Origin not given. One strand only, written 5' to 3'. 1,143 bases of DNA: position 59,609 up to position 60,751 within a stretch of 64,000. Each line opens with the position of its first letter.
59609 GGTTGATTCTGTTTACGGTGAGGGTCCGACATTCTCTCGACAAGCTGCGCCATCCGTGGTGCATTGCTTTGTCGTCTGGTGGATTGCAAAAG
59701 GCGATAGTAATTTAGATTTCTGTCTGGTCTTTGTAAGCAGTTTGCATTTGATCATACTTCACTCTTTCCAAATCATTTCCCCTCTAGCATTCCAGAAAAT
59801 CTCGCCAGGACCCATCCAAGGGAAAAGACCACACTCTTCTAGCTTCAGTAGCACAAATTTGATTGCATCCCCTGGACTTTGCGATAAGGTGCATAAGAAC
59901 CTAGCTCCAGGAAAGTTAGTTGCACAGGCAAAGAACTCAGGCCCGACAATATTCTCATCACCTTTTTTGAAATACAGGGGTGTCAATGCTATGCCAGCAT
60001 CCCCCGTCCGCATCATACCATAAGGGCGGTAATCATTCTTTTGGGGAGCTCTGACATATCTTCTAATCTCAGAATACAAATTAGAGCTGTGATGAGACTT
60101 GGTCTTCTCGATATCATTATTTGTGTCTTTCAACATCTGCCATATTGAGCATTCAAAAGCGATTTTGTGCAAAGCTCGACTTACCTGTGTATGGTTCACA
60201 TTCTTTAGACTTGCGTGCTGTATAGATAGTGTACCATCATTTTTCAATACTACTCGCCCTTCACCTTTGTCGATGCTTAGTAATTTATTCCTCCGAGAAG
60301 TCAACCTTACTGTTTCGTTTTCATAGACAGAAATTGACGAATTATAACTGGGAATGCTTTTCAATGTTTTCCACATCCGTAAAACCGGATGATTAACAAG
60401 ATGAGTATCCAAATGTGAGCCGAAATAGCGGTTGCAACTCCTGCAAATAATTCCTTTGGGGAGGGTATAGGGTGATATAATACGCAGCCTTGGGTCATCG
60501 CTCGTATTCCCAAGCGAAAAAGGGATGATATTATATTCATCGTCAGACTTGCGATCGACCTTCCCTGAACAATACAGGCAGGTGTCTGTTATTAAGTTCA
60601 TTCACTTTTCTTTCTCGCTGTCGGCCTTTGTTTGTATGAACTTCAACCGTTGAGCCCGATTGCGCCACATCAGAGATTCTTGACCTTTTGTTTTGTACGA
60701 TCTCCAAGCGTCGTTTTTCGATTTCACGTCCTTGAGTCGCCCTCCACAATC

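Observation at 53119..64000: AT-richer accessory island packed with nuclease, NADase and RM-type genes starts at tRNA-Pro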

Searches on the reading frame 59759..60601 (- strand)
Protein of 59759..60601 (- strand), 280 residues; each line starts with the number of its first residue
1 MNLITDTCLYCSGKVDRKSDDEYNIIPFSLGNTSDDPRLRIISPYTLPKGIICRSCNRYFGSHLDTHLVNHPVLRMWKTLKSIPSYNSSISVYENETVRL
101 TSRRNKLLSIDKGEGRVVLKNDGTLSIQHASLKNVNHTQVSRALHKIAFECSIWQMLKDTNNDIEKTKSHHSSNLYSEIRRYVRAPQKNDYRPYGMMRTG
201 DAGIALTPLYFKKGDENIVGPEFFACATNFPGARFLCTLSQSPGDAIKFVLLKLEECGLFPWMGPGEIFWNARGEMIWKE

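Call 6: search_protein_families(library=pfam, proteins=[window:59759-60601:-], max_evalue=0.01)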
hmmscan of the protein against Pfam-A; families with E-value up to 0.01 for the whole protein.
window:59759-60601:- (280 aa): 1 family
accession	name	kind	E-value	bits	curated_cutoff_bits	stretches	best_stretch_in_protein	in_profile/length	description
PF14279.12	HNH_5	-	5.5e-05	23.4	27.5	1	8-71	1-54/56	HNH endonuclease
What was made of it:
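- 59759..60601 (-): HNH_5-like partner of the IIG enzyme, 280 aa. Codon 24 (60530-60532) is Asn here; it is the conserved HNH catalytic His in all homologs and in the other haplotype. HNH_5 23.4 bits, below the cut-off of 27.5 (call 6).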

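Call 7: search_protein_families(library=padloc, proteins=[window:59759-60601:-], max_evalue=0.01)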
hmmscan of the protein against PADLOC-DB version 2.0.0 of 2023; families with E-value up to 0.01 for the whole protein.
window:59759-60601:- (280 aa): 0 families

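Call 41: search_protein_families(library=ncbifam, proteins=[window:59759-60601:-], max_evalue=0.01)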
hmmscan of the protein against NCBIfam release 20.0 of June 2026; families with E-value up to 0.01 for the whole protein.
window:59759-60601:- (280 aa): 0 families

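Call 59: search_dna_similar(query=window:59759-60601:-, collection=plasmids, mode=protein, max_evalue=0.001, max_rows=15)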
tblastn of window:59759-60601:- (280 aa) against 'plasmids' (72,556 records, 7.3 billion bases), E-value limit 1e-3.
Records with a match: 2; places in all: 2; records where one place covers at least 80% of the query: 0.
Best place of each record, by identity: <60% 2.
By first word of the organism name: Agrobacterium 2.
By predicted mobility (MOB-suite, as given by PLSDB): non-mobilizable 1; conjugative 1.
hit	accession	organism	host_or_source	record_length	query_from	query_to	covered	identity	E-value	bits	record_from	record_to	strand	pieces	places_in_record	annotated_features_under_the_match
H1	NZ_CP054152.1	Agrobacterium vaccinii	Blueberry,pure bacterial culture,Tumor ...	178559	6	194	68%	27.6%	2e-5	53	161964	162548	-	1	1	HNH endonuclease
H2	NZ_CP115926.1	Agrobacterium tumefaciens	Chrysanthemum,cell culture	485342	6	194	68%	25.1%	7e-5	52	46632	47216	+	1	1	hypothetical protein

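Call 66: find_homologous_proteins(query=window:59759-60601:-, max_evalue=0.001)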
Query window:59759-60601:- (280 aa): 19 proteins with E <= 0.001 among 305 candidates.
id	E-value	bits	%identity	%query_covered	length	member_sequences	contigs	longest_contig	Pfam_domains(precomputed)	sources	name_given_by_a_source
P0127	4.1e-169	579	88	100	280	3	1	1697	PF14279.13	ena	-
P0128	9.1e-97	342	78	67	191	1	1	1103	PF14279.13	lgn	-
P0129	3.8e-51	192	36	96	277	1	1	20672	-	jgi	jgi:hypothetical protein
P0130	6.1e-51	191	34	99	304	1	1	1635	PF14279.13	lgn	-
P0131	7.0e-50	188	35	98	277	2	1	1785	PF14279.13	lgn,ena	-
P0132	7.6e-50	188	34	99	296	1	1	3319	PF14279.13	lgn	-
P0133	1.5e-49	187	33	98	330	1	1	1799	PF14279.13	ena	-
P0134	1.6e-49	187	30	99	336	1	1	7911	PF14279.13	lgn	-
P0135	4.6e-48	182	28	98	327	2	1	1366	PF14279.13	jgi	jgi:hypothetical protein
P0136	5.8e-48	182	35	97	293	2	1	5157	PF14279.13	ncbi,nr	ncbi:MAG: HNH endonuclease [bacterium]|nr:HNH endonuclease [bacterium]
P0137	7.2e-46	175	30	98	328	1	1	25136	PF14279.13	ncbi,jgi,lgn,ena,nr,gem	ncbi:MAG: HNH endonuclease [Nitrospirae bacterium]|nr:HNH endonuclease [Nitrospirota bacterium]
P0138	9.2e-46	174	30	98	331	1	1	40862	PF14279.13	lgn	-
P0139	4.9e-30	123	29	94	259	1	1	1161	-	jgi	jgi:hypothetical protein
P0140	1.3e-29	121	29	94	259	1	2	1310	PF14279.13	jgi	jgi:hypothetical protein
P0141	2.3e-29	121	31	89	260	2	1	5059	PF14279.13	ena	-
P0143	5.5e-27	113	34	81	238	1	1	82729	-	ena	-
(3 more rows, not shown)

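Call 69: find_encoding_contigs(protein=P0137, flank=6000, max_places=2)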
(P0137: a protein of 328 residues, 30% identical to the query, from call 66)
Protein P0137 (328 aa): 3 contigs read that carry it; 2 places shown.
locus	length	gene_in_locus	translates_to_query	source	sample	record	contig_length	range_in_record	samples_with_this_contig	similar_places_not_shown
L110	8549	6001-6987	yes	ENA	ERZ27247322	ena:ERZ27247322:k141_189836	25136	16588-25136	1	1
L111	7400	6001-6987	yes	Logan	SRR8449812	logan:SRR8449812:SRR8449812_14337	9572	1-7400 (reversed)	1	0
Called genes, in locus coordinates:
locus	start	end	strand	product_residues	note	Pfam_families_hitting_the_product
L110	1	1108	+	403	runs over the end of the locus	PF07690:MFS_1, PF00083:Sugar_tr (weak), PF05977:MFS_3 (weak), PF12832:MFS_1_like, PF07690:MFS_1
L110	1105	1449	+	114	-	PF01966:HD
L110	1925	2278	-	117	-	PF00072:Response_reg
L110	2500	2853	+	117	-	PF13560:HTH_31, PF12844:HTH_19, PF01381:HTH_3, PF13443:HTH_26 (weak)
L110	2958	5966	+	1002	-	PF04313:HSDR_N (faint), PF02384:N6_Mtase, PF20473:MmeI_Mtase, PF07669:Eco57I, PF12950:TaqI_C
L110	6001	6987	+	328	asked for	PF14279:HNH_5 (weak)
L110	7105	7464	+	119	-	-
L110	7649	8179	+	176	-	-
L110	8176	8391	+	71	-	-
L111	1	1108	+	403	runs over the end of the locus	PF07690:MFS_1, PF00083:Sugar_tr (weak), PF05977:MFS_3 (weak), PF12832:MFS_1_like, PF07690:MFS_1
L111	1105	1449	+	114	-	PF01966:HD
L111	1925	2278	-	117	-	PF00072:Response_reg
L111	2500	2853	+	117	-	PF13560:HTH_31, PF12844:HTH_19, PF01381:HTH_3, PF13443:HTH_26 (weak)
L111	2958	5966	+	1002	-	PF04313:HSDR_N (faint), PF02384:N6_Mtase, PF20473:MmeI_Mtase, PF07669:Eco57I, PF12950:TaqI_C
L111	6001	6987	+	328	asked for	PF14279:HNH_5 (weak)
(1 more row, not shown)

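Call 70: find_encoding_contigs(protein=P0129, flank=6000, max_places=2)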
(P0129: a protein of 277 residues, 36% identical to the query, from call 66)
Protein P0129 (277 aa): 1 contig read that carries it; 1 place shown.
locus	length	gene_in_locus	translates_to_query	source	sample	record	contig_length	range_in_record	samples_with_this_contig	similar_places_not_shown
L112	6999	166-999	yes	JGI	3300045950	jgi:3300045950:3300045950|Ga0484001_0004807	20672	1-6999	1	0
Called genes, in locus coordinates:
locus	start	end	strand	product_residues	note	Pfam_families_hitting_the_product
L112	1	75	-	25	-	?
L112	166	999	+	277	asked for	-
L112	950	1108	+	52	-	-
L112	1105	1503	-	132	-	PF18480:DUF5615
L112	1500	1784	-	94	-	PF04255:DUF433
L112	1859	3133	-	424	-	PF00675:Peptidase_M16, PF05193:Peptidase_M16_C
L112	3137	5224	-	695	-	PF01138:RNase_PH, PF03725:RNase_PH_C, PF03726:PNPase, PF01138:RNase_PH, PF00013:KH_1, PF00575:S1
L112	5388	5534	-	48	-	-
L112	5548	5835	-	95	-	PF00312:Ribosomal_S15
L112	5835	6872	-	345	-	PF01509:TruB_N, PF16198:TruB_C_2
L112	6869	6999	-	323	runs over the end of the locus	PF01368:DHH, PF02272:DHHA1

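Call 73: find_encoding_contigs(protein=P0138, flank=6000, max_places=1)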
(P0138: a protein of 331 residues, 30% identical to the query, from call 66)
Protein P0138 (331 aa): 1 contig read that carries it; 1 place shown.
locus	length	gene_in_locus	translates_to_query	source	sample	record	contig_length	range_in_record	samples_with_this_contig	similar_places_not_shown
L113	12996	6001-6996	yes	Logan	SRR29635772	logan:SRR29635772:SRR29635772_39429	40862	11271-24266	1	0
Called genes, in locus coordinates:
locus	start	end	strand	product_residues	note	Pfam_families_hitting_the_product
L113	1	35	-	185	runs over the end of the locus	PF02622:DUF179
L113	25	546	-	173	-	PF00075:RNase_H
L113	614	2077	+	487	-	PF01425:Amidase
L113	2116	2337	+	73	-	PF26688:RHH_12 (weak)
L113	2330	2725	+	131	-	PF01850:PIN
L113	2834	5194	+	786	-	PF02384:N6_Mtase, PF18135:Type_ISP_C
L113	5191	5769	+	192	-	PF18135:Type_ISP_C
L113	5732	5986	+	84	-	PF18135:Type_ISP_C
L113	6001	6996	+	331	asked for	PF14279:HNH_5 (weak)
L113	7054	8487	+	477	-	PF02934:GatB_N, PF02637:GatB_Yqey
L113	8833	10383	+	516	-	PF05496:RuvB_N (faint), PF13177:DNA_pol3_delta2, PF13604:AAA_30 (weak), PF00004:AAA, PF13401:AAA_22 (faint), PF22608:DNAX_ATPase_lid, PF12169:DNA_pol3_gamma3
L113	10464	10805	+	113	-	PF02575:YbaB_DNA_bd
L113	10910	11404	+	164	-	PF02132:RecR_ZnF, PF01751:Toprim, PF13662:Toprim_4, PF21175:RecR_C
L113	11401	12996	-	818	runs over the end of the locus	PF00989:PAS, PF08448:PAS_4, PF13426:PAS_9, PF13185:GAF_2, PF13426:PAS_9, PF00512:HisKA, PF02518:HATPase_c, PF00072:Response_reg, +4 more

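Call 74: find_encoding_contigs(protein=P0143, flank=6000, max_places=1)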
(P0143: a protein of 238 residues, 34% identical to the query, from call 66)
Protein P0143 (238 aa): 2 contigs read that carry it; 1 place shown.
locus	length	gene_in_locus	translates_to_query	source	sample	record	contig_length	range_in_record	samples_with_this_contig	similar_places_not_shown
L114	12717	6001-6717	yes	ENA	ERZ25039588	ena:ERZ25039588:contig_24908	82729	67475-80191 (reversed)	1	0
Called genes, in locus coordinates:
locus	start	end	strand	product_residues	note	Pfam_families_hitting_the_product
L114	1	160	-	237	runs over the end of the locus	PF00230:MIP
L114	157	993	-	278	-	PF01135:PCMT (weak), PF13489:Methyltransf_23, PF01209:Ubie_methyltran, PF05175:MTS (weak), PF13847:Methyltransf_31, PF08241:Methyltransf_11, PF08242:Methyltransf_12, PF13649:Methyltransf_25, +2 more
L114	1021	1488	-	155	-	PF00903:Glyoxalase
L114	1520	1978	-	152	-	PF00583:Acetyltransf_1, PF13673:Acetyltransf_10 (weak), PF13508:Acetyltransf_7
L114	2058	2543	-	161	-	PF13463:HTH_27, PF01978:TrmB (weak), PF01047:MarR, PF12802:MarR_2, PF09339:HTH_IclR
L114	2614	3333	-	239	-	PF02585:PIG-L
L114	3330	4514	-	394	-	PF07690:MFS_1, PF13347:MFS_2 (faint), PF07690:MFS_1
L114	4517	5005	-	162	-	PF00376:MerR, PF13411:MerR_1, PF09278:MerR-DNA-bind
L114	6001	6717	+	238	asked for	-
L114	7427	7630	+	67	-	-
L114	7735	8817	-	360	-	PF13384:HTH_23, PF13518:HTH_28, PF13551:HTH_29, PF13565:HTH_32, PF13358:DDE_3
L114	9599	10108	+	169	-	PF00072:Response_reg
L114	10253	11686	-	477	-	PF04392:ABC_sub_bind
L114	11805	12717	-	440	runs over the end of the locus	PF05598:DUF772, PF01609:DDE_Tnp_1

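Call 75: find_encoding_contigs(protein=P0134, flank=6000, max_places=1)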
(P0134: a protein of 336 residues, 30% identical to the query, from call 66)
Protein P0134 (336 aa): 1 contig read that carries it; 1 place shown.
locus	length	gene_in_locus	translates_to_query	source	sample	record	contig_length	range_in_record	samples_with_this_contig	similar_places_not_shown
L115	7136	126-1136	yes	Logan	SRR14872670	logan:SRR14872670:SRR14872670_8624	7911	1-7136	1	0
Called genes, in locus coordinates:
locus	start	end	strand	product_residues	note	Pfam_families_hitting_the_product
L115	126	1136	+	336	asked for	PF14279:HNH_5 (weak)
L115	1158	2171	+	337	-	PF28530:DUF8426, PF04471:Mrr_cat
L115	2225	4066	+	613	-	PF02463:SMC_N, PF11398:DUF2813 (faint), PF13175:AAA_15, PF13476:AAA_23 (weak), PF13304:AAA_21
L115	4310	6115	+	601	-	PF03235:GmrSD_N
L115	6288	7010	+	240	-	PF14279:HNH_5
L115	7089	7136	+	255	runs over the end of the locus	-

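Call 90: predict_structure(alignment_id=A2)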
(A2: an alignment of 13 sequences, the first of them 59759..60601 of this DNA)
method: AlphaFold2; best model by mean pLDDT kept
length: 280 residues; sequences in the alignment: 13
mean_pLDDT: 81.3   pTM: 0.85
mean pLDDT of the five models: 81.3, 80.2, 76.7, 76.5, 71.6
residues with pLDDT >= 90: 76; 70-90: 152; 50-70: 47; < 50: 5
segments of 3 or more residues with pLDDT < 50: none
pLDDT, mean of each block of 10 residues (from residue 1): 72 87 80 54 74 92 89 87 73 87 84 81 82 88 95 92 91 87 87 84 80 66 86 88 85 80 65 60
secondary structure, 60 per line:
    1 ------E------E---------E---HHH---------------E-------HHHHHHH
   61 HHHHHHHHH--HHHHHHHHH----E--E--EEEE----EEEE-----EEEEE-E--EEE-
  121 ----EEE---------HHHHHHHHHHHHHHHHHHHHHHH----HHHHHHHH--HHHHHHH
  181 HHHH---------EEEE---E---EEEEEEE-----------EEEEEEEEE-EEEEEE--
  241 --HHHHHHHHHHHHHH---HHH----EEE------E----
elements in order: H54-69 H72-80 E91-94 E99-102 E108-112 E117-119 E125-127 H137-159 H164-171 H174-184 E194-197 E205-211 E223-231 E233-238 H243-256 E267-269

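Call 94: fold_search(model_id=the predicted structure, library=pdb)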
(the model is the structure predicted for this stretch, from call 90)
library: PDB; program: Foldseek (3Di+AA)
matches with E <= 10: 450; with E <= 0.001: 0
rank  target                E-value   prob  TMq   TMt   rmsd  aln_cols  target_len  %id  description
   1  6ywe_F                1.9e-02  0.16  0.15  0.18  22.8       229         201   12  The structure of the mitoribosome from Neurospora crassa in the P/E tRNA bound state (released 2020-11-11)
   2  6vwl_E                3.5e-02  0.15  0.12  0.16  21.8       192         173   12  70S ribosome bound to HIV frameshifting stem-loop (FSS) and P/E tRNA (rotated conformation) (released 2020-06-03)
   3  7unu_G                1.2e-01  0.13  0.12  0.18  21.1       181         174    7  Pseudomonas aeruginosa 70S ribosome initiation complex bound to compact IF2-GDP (composite structure I-B) (released 2022-06-22)
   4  4v61_BI               2.8e-01  0.08  0.12  0.17  21.5       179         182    9  Homology model for the Spinach chloroplast 30S subunit fitted to 9.4A cryo-EM map of the 70S chlororibosome. (released 2014-07-09)
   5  5li0_H                2.8e-01  0.07  0.13  0.18  22.7       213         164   10  70S ribosome from Staphylococcus aureus (released 2016-12-28)
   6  9rs8_B                3.0e-01  0.08  0.11  0.08  13.6       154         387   10  human Fuzzy-Inturned (released 2025-07-30)
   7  8zwc_B                3.0e-01  0.06  0.13  0.10  19.3       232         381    8  Cryo-EM Structure of the BLOC-3 complex (released 2025-12-17)
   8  5mmi_G                3.2e-01  0.09  0.15  0.21  18.4       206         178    8  Structure of the large subunit of the chloroplast ribosome (released 2017-01-11)
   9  9bei_A                3.8e-01  0.14  0.18  0.24  13.8       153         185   12  Cryo-EM structure of synthetic claudin-4 complex with Clostridium perfringens enterotoxin C-terminal domain, sFab COP- (released 2024-04-24)
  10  7nhk_K                4.0e-01  0.08  0.13  0.18  21.7       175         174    6  LsaA, an antibiotic resistance ABCF, in complex with 70S ribosome from Enterococcus faecalis (released 2021-05-05)
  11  5t7v_LL               4.0e-01  0.06  0.11  0.15  21.7       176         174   11  Methicillin Resistant, Linezolid resistant Staphylococcus aureus 70S ribosome (delta S145 uL3) (released 2017-05-31)
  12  8fmw_AH               4.5e-01  0.09  0.14  0.19  21.8       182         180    5  The structure of a hibernating ribosome in the Lyme disease pathogen (released 2023-11-08)
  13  7q3e_C                5.3e-01  0.03  0.12  0.09  17.5       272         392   11  Structure of the mouse CPLANE-RSG1 complex (released 2022-04-06)
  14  7q3d_C                5.3e-01  0.03  0.11  0.09  17.4       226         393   13  Structure of the human CPLANE complex (released 2022-04-06)
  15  7unr_G                5.6e-01  0.06  0.13  0.18  20.2       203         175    7  Pseudomonas aeruginosa 70S ribosome initiation complex bound to compact IF2-GDP (composite structure I-A) (released 2022-06-22)
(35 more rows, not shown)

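Call 104: search_protein_families(library=phrogs, proteins=[window:59759-60601:-], max_evalue=0.01)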
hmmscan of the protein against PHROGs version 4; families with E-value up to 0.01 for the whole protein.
window:59759-60601:- (280 aa): 0 families

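Call 105: find_encoding_contigs(protein=P0136, flank=6000, max_places=2)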
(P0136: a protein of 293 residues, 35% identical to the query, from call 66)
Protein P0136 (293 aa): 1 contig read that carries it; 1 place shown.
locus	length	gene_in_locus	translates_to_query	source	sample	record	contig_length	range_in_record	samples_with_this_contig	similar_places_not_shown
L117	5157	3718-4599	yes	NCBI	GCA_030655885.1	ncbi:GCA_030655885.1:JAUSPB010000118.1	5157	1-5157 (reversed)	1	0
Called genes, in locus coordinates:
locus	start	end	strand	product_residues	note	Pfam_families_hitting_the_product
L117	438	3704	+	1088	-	PF02384:N6_Mtase, PF18135:Type_ISP_C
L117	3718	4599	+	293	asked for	PF14279:HNH_5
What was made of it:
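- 59759..60601 (-): It lies directly downstream of an N6-MTase RM-type enzyme in 4 of 4 readable contexts (calls 69, 73, 105, and the window).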

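Call 106: search_protein_families(library=pfam, proteins=[L117:438-3704:+, L113:2834-5194:+, L110:2958-5966:+], max_evalue=0.01)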
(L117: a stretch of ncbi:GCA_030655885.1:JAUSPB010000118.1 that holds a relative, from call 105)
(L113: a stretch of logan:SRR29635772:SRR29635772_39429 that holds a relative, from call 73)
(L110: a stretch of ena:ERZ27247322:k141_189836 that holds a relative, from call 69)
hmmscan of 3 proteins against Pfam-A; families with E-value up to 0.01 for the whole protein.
L117:438-3704:+ (1088 aa): 4 families
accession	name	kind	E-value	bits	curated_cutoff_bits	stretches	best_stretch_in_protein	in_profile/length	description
PF18135.7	Type_ISP_C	-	1.2e-93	314.4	25.9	1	722-1070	1-339/342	Type ISP C-terminal specificity domain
PF02384.22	N6_Mtase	-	2.9e-09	37.1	20.4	1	301-509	3-152/311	N-6 DNA Methylase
PF07669.17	Eco57I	-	0.00029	21.4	25.3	0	454-504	50-101/171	Eco57I restriction-modification methylase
PF20473.4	MmeI_Mtase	-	0.0014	18.3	27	1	359-498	21-156/259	MmeI, DNA-methyltransferase domain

L113:2834-5194:+ (786 aa): 3 families
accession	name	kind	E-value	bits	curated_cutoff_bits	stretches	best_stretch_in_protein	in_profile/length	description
PF18135.7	Type_ISP_C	-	1.3e-18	67.6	25.9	1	683-774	1-95/342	Type ISP C-terminal specificity domain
PF02384.22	N6_Mtase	-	1.1e-09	38.6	20.4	1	301-490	3-138/311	N-6 DNA Methylase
PF07669.17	Eco57I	-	0.00022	21.8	25.3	1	471-584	67-166/171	Eco57I restriction-modification methylase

L110:2958-5966:+ (1002 aa): 7 families
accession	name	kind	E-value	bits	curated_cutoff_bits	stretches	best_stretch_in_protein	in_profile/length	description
PF07669.17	Eco57I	-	8.4e-44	150.1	25.3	1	455-651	1-171/171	Eco57I restriction-modification methylase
PF12950.13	TaqI_C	-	1.2e-19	71.2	26.5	1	769-927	1-118/118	TaqI-like C-terminal specificity domain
PF20473.4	MmeI_Mtase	-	1.7e-11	44.2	27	1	386-573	16-149/259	MmeI, DNA-methyltransferase domain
PF02384.22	N6_Mtase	-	3.1e-11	43.6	20.4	1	353-481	20-104/311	N-6 DNA Methylase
PF04313.20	HSDR_N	-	9.4e-08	32.6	25.1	1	32-135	4-193/198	Type I restriction enzyme R protein N terminus (HSDR_N)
PF20464.3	MmeI_N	-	0.00014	22.6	27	1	26-170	13-161/181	MmeI, N-terminal domain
PF01170.24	UPF0020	-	0.005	17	22.3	0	392-469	31-91/197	RMKL-like, methyltransferase domain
